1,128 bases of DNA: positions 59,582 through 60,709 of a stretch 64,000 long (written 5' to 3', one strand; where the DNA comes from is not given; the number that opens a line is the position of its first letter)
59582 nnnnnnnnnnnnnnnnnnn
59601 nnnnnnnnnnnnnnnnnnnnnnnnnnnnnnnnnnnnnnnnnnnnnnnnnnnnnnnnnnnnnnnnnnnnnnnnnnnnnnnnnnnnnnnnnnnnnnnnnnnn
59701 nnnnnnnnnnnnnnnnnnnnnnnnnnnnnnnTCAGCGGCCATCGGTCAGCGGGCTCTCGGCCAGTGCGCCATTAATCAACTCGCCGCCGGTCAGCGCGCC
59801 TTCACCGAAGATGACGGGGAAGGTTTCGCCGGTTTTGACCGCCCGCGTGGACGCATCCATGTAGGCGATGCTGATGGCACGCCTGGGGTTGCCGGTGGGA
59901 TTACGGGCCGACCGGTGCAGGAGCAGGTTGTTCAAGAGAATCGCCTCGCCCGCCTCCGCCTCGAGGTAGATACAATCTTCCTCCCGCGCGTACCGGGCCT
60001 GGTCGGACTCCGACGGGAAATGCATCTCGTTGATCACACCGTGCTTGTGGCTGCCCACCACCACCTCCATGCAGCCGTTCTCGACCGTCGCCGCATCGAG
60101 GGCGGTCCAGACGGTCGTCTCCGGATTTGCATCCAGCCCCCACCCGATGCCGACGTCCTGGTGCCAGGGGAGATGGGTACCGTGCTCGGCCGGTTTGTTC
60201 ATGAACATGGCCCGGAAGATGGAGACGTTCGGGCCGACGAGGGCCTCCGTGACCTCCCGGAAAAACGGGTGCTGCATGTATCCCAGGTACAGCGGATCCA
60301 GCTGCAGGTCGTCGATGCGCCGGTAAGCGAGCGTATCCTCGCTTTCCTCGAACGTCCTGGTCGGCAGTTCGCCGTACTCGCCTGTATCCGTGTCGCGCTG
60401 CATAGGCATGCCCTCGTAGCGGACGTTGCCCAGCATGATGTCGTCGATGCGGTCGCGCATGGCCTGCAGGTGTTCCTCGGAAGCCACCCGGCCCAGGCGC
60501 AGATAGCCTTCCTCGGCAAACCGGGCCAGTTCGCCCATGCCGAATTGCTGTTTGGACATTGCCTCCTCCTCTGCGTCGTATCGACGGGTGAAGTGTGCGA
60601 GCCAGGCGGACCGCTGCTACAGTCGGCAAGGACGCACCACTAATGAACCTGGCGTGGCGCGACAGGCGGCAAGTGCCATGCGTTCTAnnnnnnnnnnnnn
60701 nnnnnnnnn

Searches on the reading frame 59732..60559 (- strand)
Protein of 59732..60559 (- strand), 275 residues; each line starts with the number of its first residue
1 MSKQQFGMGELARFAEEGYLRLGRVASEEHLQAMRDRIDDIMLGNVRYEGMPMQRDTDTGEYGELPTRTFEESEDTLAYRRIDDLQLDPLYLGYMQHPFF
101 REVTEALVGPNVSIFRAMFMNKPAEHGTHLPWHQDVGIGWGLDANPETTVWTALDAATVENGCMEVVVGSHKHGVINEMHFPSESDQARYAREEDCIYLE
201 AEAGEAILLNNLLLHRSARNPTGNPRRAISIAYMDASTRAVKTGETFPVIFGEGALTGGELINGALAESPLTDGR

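Call 9: search_protein_families(library=pfam, proteins=[window:59732-60559:-])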
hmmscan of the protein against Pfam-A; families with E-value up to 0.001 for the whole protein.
window:59732-60559:- (275 aa): 1 family
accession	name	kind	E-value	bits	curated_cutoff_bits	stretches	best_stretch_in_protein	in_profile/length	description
PF05721.19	PhyH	-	1.8e-27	97.4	22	1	14-228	1-213/213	Phytanoyl-CoA dioxygenase (PhyH)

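Call 10: find_encoding_contigs(protein=window:59732-60559:-, flank=3000, max_places=10)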
Protein window:59732-60559:- (275 aa): 4 contigs read that carry it; 4 places shown.
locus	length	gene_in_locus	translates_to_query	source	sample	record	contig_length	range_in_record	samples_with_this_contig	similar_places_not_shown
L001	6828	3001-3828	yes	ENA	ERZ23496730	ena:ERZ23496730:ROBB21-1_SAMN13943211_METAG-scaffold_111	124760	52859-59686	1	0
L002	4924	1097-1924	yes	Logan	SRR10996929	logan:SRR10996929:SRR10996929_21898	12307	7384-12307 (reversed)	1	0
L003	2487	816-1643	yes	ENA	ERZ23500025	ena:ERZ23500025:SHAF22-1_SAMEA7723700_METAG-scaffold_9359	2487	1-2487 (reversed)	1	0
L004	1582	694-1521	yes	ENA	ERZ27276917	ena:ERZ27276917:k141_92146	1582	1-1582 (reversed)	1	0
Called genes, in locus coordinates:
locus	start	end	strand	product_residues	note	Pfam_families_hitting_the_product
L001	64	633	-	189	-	PF01112:Asparaginase_2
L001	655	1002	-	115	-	PF01112:Asparaginase_2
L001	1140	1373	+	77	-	-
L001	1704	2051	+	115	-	-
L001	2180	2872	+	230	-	PF00117:GATase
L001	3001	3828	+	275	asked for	PF05721:PhyH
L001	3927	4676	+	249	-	PF00106:adh_short, PF08659:KR, PF23441:SDR (weak), PF13561:adh_short_C2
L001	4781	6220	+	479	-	PF11794:HpaB_N, PF03241:HpaB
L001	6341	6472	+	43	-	-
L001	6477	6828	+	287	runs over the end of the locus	PF00763:THF_DHG_CYH, PF02882:THF_DHG_CYH_C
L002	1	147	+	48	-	?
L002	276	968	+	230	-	PF00117:GATase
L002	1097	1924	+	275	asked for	PF05721:PhyH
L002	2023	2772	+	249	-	PF00106:adh_short, PF08659:KR, PF23441:SDR (weak), PF13561:adh_short_C2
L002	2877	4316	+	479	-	PF11794:HpaB_N, PF03241:HpaB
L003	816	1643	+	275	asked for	PF05721:PhyH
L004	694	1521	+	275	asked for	PF05721:PhyH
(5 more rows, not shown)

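Call 13: find_related_loci(query=window:59732-60559:-, collection=genome_contigs, flank=3000)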
Query window:59732-60559:- (275 aa) in genome_contigs; peptide patterns used: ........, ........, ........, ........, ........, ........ (x = any residue, [..] = any of these).
130 stretches matched a pattern; 101 encode a relative of the query (tblastn E <= 1e-3); the best 80 are kept; 80 distinct loci.
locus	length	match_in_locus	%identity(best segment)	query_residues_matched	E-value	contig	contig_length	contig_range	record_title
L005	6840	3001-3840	94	1-275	3e-180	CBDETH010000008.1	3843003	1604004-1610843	MAG: bacterium isolate a37c322d-fd18-4de0-acdf-9ec38001f2fc genome assembly, contig: contig_8, whole genome shotgun sequ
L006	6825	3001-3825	94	1-275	3e-179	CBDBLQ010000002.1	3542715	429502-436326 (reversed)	MAG: bacterium isolate 7e3eab2d-bf14-4947-a8f9-fc6ddb354d52 genome assembly, contig: contig_2, whole genome shotgun sequ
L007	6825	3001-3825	93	1-275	5e-177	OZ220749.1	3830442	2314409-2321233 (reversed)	MAG: bacterium isolate 072a604d-d951-4d4f-bb27-b5f30d89a258 genome assembly, chromosome: 1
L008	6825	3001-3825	93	1-275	1e-176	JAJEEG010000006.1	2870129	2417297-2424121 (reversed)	MAG: Candidatus Latescibacterota bacterium isolate p16x34bins.14 k141_287726, whole genome shotgun sequence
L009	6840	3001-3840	92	1-275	3e-176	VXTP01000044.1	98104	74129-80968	MAG: Gemmatimonadetes bacterium isolate SB0665_bin_8 NODE_148_length_98104_cov_13.961244, whole genome shotgun sequence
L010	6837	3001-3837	92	1-274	3e-175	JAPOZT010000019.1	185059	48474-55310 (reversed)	MAG: Gemmatimonadetes bacterium isolate IRC1_bin_16 NODE_69_length_185059_cov_21.1493, whole genome shotgun sequence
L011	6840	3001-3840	88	1-275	8e-169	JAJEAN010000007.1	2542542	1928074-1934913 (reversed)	MAG: Candidatus Latescibacterota bacterium isolate jk18x7bins.54 k141_2599900, whole genome shotgun sequence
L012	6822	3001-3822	87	1-274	6e-166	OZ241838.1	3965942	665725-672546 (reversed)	MAG: bacterium isolate 834f4656-8c40-439b-be50-31c876aeaf38 genome assembly, chromosome: 1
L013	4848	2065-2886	87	1-274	5e-169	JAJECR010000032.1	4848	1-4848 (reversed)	MAG: Candidatus Latescibacterota bacterium isolate jk18xAbins.29 k141_1601662, whole genome shotgun sequence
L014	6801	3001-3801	88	1-267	5e-164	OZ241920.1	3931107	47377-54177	MAG: bacterium isolate c159a2c7-7ae9-43f8-b1c6-a8821b09048b genome assembly, chromosome: 1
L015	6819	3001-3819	86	1-273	2e-163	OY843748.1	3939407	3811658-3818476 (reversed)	MAG: bacterium isolate 9408d56b-0626-48ff-8cc4-40385ffb9045 genome assembly, chromosome: 1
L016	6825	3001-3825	85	1-275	2e-163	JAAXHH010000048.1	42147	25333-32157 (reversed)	MAG: Candidatus Latescibacterota bacterium isolate Plut_88884 unfiltered_Plut_88884_genomic_contig_658988, whole genome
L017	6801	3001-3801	88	1-267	2e-163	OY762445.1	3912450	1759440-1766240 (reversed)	MAG: bacterium isolate 4d88f91b-64ba-49ef-9c7d-4906d56127d1 genome assembly, chromosome: 1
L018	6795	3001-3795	88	1-265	5e-162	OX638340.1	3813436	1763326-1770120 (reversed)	MAG: uncultured Gemmatimonadota bacterium isolate 6ed59a95-0d5b-4630-9937-108f2708d2fb genome assembly, chromosome: 1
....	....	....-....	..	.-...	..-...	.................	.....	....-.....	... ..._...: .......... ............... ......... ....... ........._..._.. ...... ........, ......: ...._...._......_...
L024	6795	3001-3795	88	1-265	3e-162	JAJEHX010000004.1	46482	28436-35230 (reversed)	MAG: Candidatus Latescibacterota bacterium isolate p16x63bins.21 k141_545291, whole genome shotgun sequence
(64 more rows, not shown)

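Call 14: find_homologous_proteins(query=window:59732-60559:-, max_evalue=1e-30)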
Query window:59732-60559:- (275 aa): 2490 proteins with E <= 1e-30 among 5093 candidates; the best 120 are listed.
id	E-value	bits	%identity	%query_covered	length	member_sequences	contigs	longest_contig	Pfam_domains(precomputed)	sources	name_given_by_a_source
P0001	8.2e-168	575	90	100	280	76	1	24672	PF05721.20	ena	-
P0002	1.0e-164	565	90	99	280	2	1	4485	PF05721.20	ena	-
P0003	2.5e-163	561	88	100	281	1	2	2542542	PF05721.20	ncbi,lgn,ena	-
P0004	2.7e-159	547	88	97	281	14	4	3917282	PF05721.20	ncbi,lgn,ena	-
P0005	6.0e-159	546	86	99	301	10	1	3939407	PF05721.20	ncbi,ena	-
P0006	3.2e-158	544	87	97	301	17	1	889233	PF05721.20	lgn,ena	-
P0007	2.1e-157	541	86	100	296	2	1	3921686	PF05721.20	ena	-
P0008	6.2e-157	540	88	96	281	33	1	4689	PF05721.20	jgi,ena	-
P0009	3.6e-156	537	87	96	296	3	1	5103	PF05721.20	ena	-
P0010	8.2e-156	536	87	96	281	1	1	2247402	PF05721.20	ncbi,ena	-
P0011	1.1e-155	535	84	100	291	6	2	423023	PF05721.20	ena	-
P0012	1.9e-155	535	86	96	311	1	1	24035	PF05721.20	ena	-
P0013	2.3e-155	534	87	97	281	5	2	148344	PF05721.20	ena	-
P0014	2.6e-155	534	87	96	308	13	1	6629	PF05721.20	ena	-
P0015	2.8e-155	534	87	97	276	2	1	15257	PF05721.20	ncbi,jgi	-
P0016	9.0e-155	533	87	97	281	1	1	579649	PF05721.20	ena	-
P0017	2.9e-152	524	84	100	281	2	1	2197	PF05721.20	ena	-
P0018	8.0e-146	503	82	95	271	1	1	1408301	PF05721.20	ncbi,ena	-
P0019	5.6e-141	487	88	86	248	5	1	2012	PF05721.20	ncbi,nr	ncbi:MAG: phytanoyl-CoA dioxygenase family protein, partial [Gemmatimonadetes bacterium]|nr:phytanoy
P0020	7.1e-135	467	78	94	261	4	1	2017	PF05721.20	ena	-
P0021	2.8e-118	413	87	73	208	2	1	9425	PF05721.20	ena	-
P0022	8.1e-116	405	67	94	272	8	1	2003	PF05721.20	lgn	-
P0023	7.9e-114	398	80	77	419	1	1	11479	PF13561.13,PF00106.32,PF05721.20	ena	-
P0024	1.2e-113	398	68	93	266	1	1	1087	PF05721.20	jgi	-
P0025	3.0e-112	393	68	93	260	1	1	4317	PF05721.20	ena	-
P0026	1.7e-111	391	66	93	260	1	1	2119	PF05721.20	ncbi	-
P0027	9.2e-109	382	66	93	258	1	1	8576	PF05721.20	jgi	jgi:hypothetical protein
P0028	5.3e-108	379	65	93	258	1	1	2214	PF05721.20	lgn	-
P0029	6.0e-108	379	65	93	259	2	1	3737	PF05721.20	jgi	-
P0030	4.6e-106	373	66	93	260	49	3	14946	PF05721.20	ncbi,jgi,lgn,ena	jgi:hypothetical protein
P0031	1.1e-104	368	65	92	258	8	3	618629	PF05721.20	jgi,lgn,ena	jgi:phytanoyl-CoA hydroxylase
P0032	3.5e-104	367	64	93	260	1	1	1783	PF05721.20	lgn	-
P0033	4.7e-104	366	64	93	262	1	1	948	PF05721.20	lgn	-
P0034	6.9e-104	366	62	93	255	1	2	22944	PF05721.20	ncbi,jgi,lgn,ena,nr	ncbi:MAG: phytanoyl-CoA dioxygenase family protein [candidate division Zixibacteria bacterium]|nr:ph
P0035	1.2e-102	362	63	92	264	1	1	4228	PF05721.20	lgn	-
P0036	5.5e-102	359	62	95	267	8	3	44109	PF05721.20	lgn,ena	-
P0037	1.6e-100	355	62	92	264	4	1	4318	PF05721.20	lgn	-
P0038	1.7e-100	355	64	89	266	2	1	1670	PF05721.20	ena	-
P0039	3.7e-99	350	60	93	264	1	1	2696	PF05721.20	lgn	-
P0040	5.4e-99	350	63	92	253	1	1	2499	PF05721.20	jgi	jgi:hypothetical protein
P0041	5.5e-99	350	62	94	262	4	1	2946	PF05721.20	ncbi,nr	ncbi:phytanoyl-CoA dioxygenase family protein [Candidatus Poribacteria bacterium]|nr:phytanoyl-CoA d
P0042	1.0e-97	345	62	89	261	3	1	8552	PF05721.20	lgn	-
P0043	1.3e-97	345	59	91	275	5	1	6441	PF05721.20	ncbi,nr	ncbi:MAG: phytanoyl-CoA dioxygenase [Candidatus Latescibacteria bacterium]|nr:phytanoyl-CoA dioxygen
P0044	1.6e-97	345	60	93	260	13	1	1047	PF05721.20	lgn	-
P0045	1.8e-97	345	60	94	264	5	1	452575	PF05721.20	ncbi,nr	ncbi:phytanoyl-CoA dioxygenase [Candidatus Poribacteria bacterium]|nr:MAG: phytanoyl-CoA dioxygenase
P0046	2.2e-97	344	60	93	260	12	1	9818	PF05721.20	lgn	-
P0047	1.0e-96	342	58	93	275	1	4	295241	PF05721.20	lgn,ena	-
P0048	3.2e-96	341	62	89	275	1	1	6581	PF05721.20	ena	-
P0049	8.0e-96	339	60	93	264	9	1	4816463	PF05721.20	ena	-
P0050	1.0e-95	339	60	93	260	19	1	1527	PF05721.20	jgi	jgi:hypothetical protein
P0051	2.0e-95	338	56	96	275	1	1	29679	PF05721.20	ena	-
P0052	4.2e-95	337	59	94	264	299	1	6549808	PF05721.20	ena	-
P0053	5.8e-95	336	59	93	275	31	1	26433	PF05721.20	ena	-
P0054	7.4e-95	336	59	93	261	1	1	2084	PF05721.20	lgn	-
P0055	9.3e-95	336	59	93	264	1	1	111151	PF05721.20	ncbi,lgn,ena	-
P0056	1.0e-94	336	59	93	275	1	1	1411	PF05721.20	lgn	-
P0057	2.8e-94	334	60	88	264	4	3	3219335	PF05721.20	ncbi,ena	-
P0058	4.5e-94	333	60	89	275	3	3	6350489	PF05721.20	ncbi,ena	-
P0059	5.0e-94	333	62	89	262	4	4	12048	PF05721.20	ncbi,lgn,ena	-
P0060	1.5e-93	332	62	89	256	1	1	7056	PF05721.20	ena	-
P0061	1.5e-93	332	60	89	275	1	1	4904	PF05721.20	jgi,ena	jgi:phytanoyl-CoA hydroxylase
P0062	1.9e-93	331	61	89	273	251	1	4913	PF05721.20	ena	-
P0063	2.6e-93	331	59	93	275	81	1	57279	PF05721.20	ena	-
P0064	4.7e-93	330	57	96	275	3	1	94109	PF05721.20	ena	-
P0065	5.5e-93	330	60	89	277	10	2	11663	PF05721.20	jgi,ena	-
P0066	5.6e-93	330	58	94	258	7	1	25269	PF05721.20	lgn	-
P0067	6.1e-93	330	61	89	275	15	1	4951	PF05721.20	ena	-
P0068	6.8e-93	330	59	94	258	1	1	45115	PF05721.20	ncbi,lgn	-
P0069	8.6e-93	329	58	96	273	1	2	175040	PF05721.20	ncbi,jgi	-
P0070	9.1e-93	329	58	89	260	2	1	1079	PF05721.20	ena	-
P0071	1.1e-92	329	60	89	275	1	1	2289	PF05721.20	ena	-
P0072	1.1e-92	329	56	95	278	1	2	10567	PF05721.20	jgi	jgi:phytanoyl-CoA hydroxylase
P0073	1.7e-92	328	59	89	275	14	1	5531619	PF05721.20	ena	-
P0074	2.3e-92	328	60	89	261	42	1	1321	PF05721.20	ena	-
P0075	2.5e-92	328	60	89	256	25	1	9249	PF05721.20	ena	-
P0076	2.7e-92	328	58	93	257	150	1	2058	PF05721.20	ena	-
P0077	3.0e-92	327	57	93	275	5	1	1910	PF05721.20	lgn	-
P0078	3.6e-92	327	59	90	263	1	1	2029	PF05721.20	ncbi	-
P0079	3.7e-92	327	58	93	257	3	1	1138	PF05721.20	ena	-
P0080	4.2e-92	327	60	91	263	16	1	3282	PF05721.20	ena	-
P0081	4.3e-92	327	58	89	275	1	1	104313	PF05721.20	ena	-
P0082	5.6e-92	327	58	91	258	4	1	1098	PF05721.20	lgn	-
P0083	6.6e-92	326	60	88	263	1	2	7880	PF05721.20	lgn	-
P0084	6.7e-92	326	59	89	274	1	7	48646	PF05721.20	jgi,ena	-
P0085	7.3e-92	326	61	89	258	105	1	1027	PF05721.20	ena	-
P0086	8.2e-92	326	57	93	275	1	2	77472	PF05721.20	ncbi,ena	-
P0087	9.7e-92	326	58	89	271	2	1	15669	PF05721.20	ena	-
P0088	1.0e-91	326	58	89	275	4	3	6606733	PF05721.20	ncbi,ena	-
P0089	1.1e-91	326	60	89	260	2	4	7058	PF05721.20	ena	-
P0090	1.5e-91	325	59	89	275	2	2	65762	PF05721.20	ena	-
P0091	1.7e-91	325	58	91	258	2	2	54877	PF05721.20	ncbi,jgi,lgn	ncbi:MAG: phytanoyl-CoA hydroxylase [Candidatus Latescibacterota bacterium]|jgi:phytanoyl-CoA hydrox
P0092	1.8e-91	325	58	92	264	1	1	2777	PF05721.20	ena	-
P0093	1.8e-91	325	60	89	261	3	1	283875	PF05721.20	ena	-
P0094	1.9e-91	325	59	89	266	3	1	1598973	PF05721.20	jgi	-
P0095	2.7e-91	324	59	92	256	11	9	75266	PF05721.20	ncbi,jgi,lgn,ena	ncbi:MAG: phytanoyl-CoA dioxygenase family protein [Candidatus Latescibacterota bacterium]|jgi:phyta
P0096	3.4e-91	324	60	88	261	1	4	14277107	PF05721.20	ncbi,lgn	ncbi:MAG: phytanoyl-CoA dioxygenase family protein [Caldilineaceae bacterium]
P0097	3.4e-91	324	60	86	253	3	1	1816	PF05721.20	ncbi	-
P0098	4.0e-91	324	60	88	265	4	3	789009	PF05721.20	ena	-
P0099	6.0e-91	323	60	92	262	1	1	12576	PF05721.20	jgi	jgi:hypothetical protein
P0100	6.6e-91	323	57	93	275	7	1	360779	PF05721.20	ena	-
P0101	8.5e-91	323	58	89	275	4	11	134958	PF05721.20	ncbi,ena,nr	ncbi:phytanoyl-CoA dioxygenase family protein [Candidatus Poribacteria bacterium]|nr:phytanoyl-CoA d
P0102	9.4e-91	323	59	91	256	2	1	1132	PF05721.20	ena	-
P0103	9.7e-91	323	58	89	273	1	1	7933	PF05721.20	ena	-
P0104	1.1e-90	322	61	89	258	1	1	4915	PF05721.20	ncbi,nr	ncbi:MAG: phytanoyl-CoA dioxygenase family protein, partial [Candidatus Poribacteria bacterium]|nr:p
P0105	1.5e-90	322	57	93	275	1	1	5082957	PF05721.20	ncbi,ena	-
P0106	1.7e-90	322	60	89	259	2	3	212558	PF05721.20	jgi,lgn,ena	-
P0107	1.9e-90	322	57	91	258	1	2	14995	PF05721.20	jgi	jgi:phytanoyl-CoA hydroxylase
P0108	2.2e-90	321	57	91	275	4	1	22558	PF05721.20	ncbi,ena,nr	ncbi:MAG: phytanoyl-CoA dioxygenase family protein [Candidatus Latescibacterota bacterium]|nr:phytan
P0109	2.3e-90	321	58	88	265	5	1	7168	PF05721.20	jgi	jgi:phytanoyl-CoA hydroxylase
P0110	2.9e-90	321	55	97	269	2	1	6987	PF05721.20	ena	-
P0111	4.8e-90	320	60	86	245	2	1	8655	PF05721.20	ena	-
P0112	9.3e-90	319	59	89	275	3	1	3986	PF05721.20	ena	-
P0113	9.7e-90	319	58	91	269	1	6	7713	PF05721.20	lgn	-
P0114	1.5e-89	319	58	89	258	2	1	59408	PF05721.20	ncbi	-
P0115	2.2e-89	318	58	90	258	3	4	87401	PF05721.20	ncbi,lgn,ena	-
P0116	2.5e-89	318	59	89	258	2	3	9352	PF05721.20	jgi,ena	-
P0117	2.6e-89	318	59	89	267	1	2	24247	PF05721.20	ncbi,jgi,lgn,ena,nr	ncbi:MAG TPA: phytanoyl-CoA dioxygenase family protein [Chthonomonadaceae bacterium]|nr:phytanoyl-Co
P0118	3.3e-89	318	61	89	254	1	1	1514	PF05721.20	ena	-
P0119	4.1e-89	317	60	89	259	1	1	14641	PF05721.20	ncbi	-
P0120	5.4e-89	317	59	89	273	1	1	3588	PF05721.20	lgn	-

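Call 23: list_cluster_members(proteins=[window:59732-60559:-])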
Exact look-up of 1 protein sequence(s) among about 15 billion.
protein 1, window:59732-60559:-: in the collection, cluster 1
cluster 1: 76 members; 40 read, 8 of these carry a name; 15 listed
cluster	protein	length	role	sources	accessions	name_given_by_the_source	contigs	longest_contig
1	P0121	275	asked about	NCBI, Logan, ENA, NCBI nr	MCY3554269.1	MAG: phytanoyl-CoA dioxygenase family protein [Gemmatimonadetes bacterium] | phytanoyl-CoA dioxygenase family protein [Gemmatimonadota bacterium]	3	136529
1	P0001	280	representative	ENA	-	-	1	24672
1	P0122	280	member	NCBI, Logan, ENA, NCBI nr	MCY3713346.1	MAG: phytanoyl-CoA dioxygenase family protein [Gemmatimonadetes bacterium] | phytanoyl-CoA dioxygenase family protein [Gemmatimonadota bacterium]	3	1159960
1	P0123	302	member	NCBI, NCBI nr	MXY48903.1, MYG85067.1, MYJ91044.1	MAG: phytanoyl-CoA dioxygenase family protein [Gemmatimonadetes bacterium] | phytanoyl-CoA dioxygenase family protein [Gemmatimonadota bacterium]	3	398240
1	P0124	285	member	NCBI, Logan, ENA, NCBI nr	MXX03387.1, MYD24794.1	MAG: phytanoyl-CoA dioxygenase family protein [Gemmatimonadetes bacterium] | phytanoyl-CoA dioxygenase family protein [Gemmatimonadota bacterium]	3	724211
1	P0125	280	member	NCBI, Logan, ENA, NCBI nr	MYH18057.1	MAG: phytanoyl-CoA dioxygenase family protein [Gemmatimonadetes bacterium] | phytanoyl-CoA dioxygenase family protein [Gemmatimonadota bacterium]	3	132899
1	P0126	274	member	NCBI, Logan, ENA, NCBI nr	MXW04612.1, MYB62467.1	MAG: phytanoyl-CoA dioxygenase family protein [Gemmatimonadetes bacterium] | phytanoyl-CoA dioxygenase family protein [Gemmatimonadota bacterium]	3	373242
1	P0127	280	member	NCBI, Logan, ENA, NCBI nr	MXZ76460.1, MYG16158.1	MAG: phytanoyl-CoA dioxygenase family protein [Gemmatimonadetes bacterium] | phytanoyl-CoA dioxygenase family protein [Gemmatimonadota bacterium]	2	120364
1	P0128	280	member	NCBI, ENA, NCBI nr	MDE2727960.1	MAG: phytanoyl-CoA dioxygenase family protein [Gemmatimonadota bacterium] | phytanoyl-CoA dioxygenase family protein [Gemmatimonadota bacterium]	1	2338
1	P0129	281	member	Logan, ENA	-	-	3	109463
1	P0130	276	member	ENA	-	-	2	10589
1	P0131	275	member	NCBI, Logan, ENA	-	-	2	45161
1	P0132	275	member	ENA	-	-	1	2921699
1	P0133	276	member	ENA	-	-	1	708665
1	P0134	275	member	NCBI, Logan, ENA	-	-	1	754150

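Call 53: predict_structure(alignment_id=A2)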
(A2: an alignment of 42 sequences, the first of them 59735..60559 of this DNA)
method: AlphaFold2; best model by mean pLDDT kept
length: 275 residues; sequences in the alignment: 42
mean_pLDDT: 89.0   pTM: 0.88
mean pLDDT of the five models: 89.0, 88.5, 88.4, 87.9, 86.2
residues with pLDDT >= 90: 190; 70-90: 68; 50-70: 4; < 50: 13
segments of 3 or more residues with pLDDT < 50: 265-275
pLDDT, mean of each block of 10 residues (from residue 1): 72 96 93 97 93 86 82 85 96 97 95 96 85 88 93 92 91 91 93 93 96 93 92 97 96 94 50 32
secondary structure, 60 per line:
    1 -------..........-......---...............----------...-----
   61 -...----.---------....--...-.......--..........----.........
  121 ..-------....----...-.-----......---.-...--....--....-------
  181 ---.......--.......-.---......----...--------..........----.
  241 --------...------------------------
elements in order: H8-17 E19-24 H28-42 E53-55 E79-82 H89-95 H98-107 E112-122 E130-133 E148-153 E164-167 H170-173 H184-190 E196-199 E205-210 E215-217 E226-235 E249-251
